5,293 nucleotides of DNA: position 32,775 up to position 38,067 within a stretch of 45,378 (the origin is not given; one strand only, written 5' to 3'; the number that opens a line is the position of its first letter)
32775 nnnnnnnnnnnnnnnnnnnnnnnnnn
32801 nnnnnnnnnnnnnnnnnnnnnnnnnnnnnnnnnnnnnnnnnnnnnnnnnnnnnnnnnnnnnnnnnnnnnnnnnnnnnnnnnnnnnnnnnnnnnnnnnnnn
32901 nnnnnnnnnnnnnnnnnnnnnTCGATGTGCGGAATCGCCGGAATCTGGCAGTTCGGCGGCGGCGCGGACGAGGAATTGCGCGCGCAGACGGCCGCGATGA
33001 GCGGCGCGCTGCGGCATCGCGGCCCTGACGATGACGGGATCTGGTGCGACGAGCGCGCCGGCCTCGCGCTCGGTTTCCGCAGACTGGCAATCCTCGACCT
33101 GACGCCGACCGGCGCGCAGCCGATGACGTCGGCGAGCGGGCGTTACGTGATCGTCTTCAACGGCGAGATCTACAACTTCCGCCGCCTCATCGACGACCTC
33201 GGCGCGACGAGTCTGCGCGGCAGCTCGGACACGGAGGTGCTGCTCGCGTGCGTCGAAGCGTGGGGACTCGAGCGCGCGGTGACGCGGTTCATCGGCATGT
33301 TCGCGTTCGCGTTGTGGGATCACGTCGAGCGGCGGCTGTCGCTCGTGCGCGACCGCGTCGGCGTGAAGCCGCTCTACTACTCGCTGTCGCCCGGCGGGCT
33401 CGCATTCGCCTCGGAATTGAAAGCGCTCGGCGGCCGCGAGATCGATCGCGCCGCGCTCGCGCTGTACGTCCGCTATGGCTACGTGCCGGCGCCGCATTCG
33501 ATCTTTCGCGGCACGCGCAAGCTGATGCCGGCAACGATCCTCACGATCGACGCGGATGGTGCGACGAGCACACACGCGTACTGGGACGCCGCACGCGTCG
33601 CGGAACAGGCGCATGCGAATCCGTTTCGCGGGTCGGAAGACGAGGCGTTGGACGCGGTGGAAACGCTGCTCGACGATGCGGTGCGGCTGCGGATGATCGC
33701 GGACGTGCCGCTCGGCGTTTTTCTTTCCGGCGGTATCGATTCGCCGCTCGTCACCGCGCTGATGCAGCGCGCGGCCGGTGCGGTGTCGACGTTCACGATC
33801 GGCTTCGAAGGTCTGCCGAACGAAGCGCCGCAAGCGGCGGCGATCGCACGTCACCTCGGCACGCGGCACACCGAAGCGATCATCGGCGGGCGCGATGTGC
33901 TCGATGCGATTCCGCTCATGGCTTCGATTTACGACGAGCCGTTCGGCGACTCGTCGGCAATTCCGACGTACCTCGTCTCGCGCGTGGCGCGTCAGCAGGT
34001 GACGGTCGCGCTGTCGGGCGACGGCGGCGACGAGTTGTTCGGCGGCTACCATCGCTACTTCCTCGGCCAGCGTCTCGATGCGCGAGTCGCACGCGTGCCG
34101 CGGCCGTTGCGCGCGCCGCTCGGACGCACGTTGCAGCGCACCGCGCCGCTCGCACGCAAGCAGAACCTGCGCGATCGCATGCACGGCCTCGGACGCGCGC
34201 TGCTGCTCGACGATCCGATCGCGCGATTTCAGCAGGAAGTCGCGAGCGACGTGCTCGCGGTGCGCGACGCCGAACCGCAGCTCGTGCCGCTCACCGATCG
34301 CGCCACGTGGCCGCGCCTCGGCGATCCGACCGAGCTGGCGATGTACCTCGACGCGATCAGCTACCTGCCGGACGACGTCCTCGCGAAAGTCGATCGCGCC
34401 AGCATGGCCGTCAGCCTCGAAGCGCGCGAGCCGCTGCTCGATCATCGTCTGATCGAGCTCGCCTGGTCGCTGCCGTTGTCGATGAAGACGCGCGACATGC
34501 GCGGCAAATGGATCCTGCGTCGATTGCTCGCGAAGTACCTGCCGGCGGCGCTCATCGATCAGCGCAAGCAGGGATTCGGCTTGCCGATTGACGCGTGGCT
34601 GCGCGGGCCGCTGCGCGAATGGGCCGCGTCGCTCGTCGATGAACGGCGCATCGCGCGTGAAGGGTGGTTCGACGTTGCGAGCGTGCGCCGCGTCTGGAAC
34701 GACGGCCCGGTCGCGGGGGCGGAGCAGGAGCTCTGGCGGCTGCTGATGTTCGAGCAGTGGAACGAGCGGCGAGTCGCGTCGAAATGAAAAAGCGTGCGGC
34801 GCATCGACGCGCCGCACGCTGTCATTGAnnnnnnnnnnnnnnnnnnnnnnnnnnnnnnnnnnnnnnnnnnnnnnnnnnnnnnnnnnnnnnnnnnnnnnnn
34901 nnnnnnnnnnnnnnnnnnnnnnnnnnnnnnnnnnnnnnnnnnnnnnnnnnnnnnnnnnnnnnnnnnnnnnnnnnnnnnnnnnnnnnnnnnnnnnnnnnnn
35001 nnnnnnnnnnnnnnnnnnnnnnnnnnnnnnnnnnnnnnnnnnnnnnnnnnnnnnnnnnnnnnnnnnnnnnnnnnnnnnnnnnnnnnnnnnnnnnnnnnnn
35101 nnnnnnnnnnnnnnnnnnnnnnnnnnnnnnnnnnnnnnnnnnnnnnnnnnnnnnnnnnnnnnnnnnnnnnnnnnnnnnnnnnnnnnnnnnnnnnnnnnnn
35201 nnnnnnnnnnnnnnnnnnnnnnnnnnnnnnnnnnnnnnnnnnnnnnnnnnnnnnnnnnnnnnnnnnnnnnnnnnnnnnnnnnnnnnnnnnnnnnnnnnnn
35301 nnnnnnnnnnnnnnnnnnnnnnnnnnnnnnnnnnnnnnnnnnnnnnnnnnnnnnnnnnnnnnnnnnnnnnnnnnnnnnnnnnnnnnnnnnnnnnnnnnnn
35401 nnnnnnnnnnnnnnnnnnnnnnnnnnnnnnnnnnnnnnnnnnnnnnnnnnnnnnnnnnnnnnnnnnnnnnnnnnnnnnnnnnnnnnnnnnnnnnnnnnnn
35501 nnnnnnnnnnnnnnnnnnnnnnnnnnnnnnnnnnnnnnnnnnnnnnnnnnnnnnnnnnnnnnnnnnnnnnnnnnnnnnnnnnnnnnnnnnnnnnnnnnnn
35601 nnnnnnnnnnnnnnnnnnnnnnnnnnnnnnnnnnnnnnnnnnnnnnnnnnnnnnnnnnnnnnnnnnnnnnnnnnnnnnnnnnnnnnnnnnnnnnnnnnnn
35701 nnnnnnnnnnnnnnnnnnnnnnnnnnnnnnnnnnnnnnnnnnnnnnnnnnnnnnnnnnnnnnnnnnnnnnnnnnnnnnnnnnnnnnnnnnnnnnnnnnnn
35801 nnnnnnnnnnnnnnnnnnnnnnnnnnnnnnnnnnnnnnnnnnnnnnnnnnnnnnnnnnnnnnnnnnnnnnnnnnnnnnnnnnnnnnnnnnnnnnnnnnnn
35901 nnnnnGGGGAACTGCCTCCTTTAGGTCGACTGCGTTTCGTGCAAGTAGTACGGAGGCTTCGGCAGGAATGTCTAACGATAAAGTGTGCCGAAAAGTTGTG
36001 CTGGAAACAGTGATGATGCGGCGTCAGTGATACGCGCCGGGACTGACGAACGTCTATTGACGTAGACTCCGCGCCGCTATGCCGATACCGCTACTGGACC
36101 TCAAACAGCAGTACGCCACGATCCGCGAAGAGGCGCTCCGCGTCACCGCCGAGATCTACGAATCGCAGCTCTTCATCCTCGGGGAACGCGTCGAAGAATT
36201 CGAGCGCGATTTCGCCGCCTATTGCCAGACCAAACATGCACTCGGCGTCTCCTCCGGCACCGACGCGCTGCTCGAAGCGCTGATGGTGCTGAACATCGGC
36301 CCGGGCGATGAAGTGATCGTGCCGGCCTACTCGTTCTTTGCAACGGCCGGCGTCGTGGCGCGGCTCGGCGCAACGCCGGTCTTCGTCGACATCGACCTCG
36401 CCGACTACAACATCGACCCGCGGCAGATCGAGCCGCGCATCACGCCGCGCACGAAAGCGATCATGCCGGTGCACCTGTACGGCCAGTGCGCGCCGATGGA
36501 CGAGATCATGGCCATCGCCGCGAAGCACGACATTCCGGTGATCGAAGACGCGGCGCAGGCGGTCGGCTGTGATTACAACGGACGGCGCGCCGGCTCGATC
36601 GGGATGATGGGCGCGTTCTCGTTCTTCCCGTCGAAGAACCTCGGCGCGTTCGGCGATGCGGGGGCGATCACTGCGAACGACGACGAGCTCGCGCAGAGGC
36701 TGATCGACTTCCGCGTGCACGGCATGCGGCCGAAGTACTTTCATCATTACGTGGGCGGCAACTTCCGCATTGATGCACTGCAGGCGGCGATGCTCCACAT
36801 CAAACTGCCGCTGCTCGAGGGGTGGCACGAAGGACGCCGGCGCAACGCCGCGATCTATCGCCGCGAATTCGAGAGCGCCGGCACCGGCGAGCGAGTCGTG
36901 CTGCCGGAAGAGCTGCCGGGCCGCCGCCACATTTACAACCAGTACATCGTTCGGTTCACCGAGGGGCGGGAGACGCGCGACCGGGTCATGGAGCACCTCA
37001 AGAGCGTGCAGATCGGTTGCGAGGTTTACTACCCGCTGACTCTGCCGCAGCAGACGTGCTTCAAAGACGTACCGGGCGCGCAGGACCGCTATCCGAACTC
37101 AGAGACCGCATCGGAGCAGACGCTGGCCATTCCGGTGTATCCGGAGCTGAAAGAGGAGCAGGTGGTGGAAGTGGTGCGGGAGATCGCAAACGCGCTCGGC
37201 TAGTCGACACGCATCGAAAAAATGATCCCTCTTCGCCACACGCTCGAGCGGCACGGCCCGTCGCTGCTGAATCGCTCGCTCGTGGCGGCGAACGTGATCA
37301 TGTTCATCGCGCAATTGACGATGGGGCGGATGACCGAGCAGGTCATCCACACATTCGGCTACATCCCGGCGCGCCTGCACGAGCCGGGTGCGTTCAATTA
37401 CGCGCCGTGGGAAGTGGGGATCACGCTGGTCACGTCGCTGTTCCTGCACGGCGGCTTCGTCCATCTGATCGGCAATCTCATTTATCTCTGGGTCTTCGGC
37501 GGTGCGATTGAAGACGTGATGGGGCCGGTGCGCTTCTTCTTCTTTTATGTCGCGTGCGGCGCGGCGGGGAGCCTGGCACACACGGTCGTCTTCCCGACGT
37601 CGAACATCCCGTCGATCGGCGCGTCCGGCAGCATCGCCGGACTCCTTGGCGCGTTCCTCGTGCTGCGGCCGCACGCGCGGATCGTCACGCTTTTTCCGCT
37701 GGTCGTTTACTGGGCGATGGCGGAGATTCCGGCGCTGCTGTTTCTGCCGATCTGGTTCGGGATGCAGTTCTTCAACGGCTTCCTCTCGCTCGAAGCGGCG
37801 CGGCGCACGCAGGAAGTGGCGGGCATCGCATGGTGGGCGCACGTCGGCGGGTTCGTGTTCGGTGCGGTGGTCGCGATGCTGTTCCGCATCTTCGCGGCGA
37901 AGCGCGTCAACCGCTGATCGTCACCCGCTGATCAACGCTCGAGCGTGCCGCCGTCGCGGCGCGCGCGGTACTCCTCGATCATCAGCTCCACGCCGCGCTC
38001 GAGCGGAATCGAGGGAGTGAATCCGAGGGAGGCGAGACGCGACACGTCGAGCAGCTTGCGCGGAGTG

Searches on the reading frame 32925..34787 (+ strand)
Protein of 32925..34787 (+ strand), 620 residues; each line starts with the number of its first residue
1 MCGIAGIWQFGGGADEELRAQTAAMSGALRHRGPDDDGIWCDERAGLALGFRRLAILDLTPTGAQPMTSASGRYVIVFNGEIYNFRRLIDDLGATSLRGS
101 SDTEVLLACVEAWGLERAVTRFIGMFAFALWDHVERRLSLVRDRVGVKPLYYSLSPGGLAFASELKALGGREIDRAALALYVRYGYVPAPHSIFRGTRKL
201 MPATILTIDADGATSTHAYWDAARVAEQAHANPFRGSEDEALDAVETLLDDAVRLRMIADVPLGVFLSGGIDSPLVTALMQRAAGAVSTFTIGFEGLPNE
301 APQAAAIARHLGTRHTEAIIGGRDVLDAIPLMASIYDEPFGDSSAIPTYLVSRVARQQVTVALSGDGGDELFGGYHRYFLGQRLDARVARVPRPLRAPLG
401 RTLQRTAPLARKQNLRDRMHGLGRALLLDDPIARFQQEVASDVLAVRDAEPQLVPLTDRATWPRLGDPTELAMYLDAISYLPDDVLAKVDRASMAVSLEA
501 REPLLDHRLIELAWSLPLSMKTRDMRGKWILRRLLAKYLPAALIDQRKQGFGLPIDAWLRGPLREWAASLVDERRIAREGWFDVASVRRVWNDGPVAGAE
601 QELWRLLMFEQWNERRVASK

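Call 6: search_protein_families(library=pfam, proteins=[window:32925-34787:+])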
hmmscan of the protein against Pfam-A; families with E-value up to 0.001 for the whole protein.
window:32925-34787:+ (620 aa): 3 families
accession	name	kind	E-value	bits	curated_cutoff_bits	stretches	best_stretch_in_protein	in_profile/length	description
PF00733.27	Asn_synthase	-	1.7e-105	354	21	1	245-613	2-353/354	Asparagine synthase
PF13522.11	GATase_6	-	9.1e-40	136.1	27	1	34-164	1-130/130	Glutamine amidotransferase domain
PF13537.11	GATase_7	-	1.8e-39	134.9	25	1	52-168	2-121/123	Glutamine amidotransferase domain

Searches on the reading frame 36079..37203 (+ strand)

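Call 37: search_protein_families(library=pfam, proteins=[window:36079-37203:+])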
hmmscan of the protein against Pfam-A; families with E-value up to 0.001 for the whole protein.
window:36079-37203:+ (374 aa): 5 families
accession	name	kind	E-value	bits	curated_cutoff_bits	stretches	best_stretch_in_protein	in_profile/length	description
PF01041.23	DegT_DnrJ_EryC1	-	2.3e-120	402.5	19.8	1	15-369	3-359/360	DegT/DnrJ/EryC1/StrS aminotransferase family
PF00155.27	Aminotran_1_2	-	6.5e-08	32.6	19.7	1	39-209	45-242/361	Aminotransferase class I and II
PF01212.27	Beta_elim_lyase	-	1.1e-05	25.3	27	1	37-160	33-171/288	Beta-eliminating lyase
PF00266.25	Aminotran_5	-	6.1e-05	22.6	21.5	1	42-163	49-181/371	Aminotransferase class-V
PF01053.26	Cys_Met_Meta_PP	-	0.00011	21.3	27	1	39-159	55-175/381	Cys/Met metabolism PLP-dependent enzyme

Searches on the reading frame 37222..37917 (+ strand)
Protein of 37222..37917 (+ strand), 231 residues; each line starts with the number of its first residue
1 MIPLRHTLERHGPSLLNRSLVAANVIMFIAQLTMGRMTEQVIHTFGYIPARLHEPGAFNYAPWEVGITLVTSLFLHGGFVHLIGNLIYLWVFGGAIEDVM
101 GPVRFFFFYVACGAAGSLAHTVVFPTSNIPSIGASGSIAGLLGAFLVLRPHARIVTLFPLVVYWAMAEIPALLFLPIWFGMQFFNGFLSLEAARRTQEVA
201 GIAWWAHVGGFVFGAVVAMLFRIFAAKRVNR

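Call 37: search_protein_families(library=pfam, proteins=[window:37222-37917:+])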
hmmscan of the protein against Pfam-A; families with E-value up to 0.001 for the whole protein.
window:37222-37917:+ (231 aa): 1 family
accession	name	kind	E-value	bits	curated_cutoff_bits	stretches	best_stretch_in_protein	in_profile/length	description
PF01694.28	Rhomboid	-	1.3e-31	110.1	22.6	1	68-221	6-140/143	Rhomboid domain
